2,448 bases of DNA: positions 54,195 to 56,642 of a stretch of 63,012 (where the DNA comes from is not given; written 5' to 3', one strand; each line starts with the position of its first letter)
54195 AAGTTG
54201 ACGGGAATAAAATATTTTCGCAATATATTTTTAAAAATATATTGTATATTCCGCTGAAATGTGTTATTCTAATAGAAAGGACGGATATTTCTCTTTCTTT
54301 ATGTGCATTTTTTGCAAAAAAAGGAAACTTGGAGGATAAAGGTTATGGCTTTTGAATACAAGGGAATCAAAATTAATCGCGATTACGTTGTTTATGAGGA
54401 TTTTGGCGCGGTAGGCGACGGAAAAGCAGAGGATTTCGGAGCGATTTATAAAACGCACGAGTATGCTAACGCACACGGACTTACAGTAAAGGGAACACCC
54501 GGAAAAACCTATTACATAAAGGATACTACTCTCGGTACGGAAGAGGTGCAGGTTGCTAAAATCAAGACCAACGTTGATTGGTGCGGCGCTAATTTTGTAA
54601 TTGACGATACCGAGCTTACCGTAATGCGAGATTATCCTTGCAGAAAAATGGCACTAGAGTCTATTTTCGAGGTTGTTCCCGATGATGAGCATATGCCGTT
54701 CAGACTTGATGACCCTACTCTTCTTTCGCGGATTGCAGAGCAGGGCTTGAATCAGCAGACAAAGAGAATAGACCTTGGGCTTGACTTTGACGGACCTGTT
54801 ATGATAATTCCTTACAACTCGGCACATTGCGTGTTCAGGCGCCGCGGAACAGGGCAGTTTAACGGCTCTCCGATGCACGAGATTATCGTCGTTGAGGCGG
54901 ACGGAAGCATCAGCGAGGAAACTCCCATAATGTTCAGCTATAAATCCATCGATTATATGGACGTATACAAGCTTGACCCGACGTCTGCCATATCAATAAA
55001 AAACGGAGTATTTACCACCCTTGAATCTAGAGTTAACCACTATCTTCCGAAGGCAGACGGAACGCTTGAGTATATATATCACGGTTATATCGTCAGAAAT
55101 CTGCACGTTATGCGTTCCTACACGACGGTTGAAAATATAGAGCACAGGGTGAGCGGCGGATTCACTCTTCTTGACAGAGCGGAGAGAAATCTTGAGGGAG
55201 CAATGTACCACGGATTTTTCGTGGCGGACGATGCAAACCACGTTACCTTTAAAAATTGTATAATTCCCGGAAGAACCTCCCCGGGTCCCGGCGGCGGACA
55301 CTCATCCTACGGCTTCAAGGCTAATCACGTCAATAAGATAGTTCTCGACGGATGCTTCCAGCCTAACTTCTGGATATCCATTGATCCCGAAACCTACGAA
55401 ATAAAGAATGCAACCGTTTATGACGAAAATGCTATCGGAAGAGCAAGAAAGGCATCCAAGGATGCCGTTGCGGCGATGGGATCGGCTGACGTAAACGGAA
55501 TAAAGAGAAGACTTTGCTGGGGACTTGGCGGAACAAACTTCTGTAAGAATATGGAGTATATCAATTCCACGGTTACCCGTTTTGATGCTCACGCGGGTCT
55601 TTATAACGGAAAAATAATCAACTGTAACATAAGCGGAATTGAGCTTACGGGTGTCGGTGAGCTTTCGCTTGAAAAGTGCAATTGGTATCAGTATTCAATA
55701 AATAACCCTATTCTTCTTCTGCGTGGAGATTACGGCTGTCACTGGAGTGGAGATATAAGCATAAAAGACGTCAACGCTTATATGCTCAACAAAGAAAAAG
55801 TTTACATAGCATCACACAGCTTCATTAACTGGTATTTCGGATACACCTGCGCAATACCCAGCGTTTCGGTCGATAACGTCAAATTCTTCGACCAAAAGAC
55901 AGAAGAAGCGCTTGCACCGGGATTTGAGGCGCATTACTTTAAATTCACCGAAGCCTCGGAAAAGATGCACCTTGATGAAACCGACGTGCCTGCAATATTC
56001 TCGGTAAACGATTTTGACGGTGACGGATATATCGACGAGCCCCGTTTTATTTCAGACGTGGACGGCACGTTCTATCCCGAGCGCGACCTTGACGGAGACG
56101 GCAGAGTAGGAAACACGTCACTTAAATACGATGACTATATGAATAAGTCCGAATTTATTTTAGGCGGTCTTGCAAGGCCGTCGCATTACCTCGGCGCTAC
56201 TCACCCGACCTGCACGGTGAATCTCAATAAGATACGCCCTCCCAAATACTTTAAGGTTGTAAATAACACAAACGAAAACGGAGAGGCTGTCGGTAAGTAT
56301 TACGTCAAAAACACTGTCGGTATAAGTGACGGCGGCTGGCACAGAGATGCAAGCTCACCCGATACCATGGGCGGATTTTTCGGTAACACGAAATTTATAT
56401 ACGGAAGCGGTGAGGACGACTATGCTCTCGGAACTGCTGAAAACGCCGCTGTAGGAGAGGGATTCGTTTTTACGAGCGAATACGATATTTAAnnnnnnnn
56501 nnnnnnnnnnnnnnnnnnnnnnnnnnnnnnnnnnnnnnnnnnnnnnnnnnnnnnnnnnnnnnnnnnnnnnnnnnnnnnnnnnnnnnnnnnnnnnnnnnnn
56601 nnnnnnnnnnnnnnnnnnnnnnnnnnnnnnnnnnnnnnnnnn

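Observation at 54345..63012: Tandem operon of at least four ~720-aa signal-peptide-less beta-helix paralogs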

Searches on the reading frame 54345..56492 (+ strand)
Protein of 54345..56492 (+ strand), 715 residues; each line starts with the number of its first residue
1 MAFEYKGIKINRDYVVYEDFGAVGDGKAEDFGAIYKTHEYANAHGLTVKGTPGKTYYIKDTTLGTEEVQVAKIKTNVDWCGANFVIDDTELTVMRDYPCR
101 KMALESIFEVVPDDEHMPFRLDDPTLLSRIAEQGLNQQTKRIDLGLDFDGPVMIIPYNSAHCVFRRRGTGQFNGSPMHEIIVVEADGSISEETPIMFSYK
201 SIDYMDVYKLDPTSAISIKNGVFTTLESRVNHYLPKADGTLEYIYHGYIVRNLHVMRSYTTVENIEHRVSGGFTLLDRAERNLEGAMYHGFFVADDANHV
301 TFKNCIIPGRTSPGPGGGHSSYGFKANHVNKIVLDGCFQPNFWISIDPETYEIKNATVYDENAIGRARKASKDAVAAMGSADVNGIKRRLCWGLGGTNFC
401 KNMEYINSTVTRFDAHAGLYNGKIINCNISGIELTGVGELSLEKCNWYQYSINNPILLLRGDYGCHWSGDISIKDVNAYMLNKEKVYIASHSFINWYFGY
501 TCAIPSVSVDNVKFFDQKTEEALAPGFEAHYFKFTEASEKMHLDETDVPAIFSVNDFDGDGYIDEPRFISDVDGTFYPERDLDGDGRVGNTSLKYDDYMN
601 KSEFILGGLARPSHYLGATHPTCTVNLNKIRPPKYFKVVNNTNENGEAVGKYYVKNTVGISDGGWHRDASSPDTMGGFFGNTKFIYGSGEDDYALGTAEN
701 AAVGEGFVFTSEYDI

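Call 3: search_protein_families(library=pfam, proteins=[window:54345-56492:+], max_evalue=1)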
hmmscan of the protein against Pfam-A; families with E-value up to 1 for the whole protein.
window:54345-56492:+ (715 aa): 2 families
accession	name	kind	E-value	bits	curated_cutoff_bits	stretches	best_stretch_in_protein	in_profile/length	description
PF13833.12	EF-hand_8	-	0.0051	17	28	1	540-569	18-48/54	EF-hand domain pair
PF00036.39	EF-hand_1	-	0.15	12.1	25.4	1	550-565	4-19/29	EF hand domain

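Call 4: search_protein_families(library=ncbifam, proteins=[window:54345-56492:+], max_evalue=1)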
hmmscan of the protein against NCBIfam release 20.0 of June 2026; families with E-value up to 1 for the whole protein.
window:54345-56492:+ (715 aa): 0 families

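Call 5: search_protein_families(library=phrogs, proteins=[window:54345-56492:+], max_evalue=1)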
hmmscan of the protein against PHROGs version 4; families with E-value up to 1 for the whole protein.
window:54345-56492:+ (715 aa): 6 families
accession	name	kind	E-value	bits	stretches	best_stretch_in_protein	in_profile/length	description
phrog_16586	-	tail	6.7e-15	55.2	2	392-477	528-621/963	tail fiber protein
phrog_23059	-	tail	1e-11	44.5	2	10-224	123-312/1027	tail fiber protein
phrog_14558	-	tail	0.00028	20.3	1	11-62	101-152/740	tail spike protein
phrog_29932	-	unknown function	0.017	14.6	1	18-92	41-114/685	-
phrog_4250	-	tail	0.1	11.9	1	19-59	225-269/786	EPS depolymerase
phrog_21162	-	unknown function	0.11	12.5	1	62-119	49-106/395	-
